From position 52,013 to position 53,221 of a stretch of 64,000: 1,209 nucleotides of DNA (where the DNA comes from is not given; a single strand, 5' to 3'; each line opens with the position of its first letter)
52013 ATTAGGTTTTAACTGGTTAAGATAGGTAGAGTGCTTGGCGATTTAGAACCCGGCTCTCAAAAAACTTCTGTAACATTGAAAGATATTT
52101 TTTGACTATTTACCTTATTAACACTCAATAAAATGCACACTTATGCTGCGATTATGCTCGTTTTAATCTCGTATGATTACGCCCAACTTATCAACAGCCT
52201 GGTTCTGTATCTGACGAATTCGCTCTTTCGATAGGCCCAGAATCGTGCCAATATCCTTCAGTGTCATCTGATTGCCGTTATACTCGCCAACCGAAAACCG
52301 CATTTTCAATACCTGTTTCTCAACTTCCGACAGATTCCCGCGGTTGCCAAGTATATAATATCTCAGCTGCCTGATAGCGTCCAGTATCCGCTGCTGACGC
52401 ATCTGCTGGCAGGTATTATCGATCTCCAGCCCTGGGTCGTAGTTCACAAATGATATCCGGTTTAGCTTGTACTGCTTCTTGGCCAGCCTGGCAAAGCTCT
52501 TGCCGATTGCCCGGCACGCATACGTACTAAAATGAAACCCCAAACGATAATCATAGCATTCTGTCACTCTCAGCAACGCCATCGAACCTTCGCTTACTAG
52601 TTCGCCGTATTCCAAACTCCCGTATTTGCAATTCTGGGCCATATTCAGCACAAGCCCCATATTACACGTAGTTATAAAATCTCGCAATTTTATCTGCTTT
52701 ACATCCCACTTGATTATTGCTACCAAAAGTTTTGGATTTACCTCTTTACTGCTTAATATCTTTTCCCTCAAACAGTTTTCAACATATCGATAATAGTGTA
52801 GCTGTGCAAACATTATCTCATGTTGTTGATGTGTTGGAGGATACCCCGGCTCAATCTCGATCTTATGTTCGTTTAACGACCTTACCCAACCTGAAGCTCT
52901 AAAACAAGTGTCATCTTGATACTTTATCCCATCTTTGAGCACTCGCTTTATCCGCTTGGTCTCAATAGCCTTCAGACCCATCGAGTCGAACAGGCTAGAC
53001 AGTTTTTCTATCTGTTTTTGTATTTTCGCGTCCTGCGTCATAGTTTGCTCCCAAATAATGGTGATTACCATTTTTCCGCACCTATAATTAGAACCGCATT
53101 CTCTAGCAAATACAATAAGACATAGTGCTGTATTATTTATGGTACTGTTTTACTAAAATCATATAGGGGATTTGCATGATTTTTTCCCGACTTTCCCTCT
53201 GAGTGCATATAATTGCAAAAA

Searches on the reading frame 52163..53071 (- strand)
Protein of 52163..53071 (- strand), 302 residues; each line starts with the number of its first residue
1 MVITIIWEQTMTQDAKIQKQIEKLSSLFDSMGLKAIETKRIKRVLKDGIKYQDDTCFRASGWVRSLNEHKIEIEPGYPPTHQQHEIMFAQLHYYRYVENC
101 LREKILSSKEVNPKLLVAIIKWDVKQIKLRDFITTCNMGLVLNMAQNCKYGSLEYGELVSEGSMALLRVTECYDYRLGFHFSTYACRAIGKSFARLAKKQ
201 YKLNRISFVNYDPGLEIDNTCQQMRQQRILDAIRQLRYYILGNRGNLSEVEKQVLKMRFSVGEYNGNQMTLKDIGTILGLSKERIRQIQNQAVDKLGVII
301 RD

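Call 14: search_protein_families(library=pfam, proteins=[window:52163-53071:-], max_evalue=0.001)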
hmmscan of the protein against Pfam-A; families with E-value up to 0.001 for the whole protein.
window:52163-53071:- (302 aa): 2 families
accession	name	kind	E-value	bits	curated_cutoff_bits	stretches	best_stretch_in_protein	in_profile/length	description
PF04545.22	Sigma70_r4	-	9.5e-14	51.1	24.1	1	246-296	4-48/50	Sigma-70, region 4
PF04542.20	Sigma70_r2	-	6.1e-05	23.2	24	1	137-199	5-67/71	Sigma-70 region 2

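Call 15: find_encoding_contigs(protein=window:52163-53071:-, flank=10000, max_places=10)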
Protein window:52163-53071:- (302 aa): no gene with exactly this product is on record in the collection.
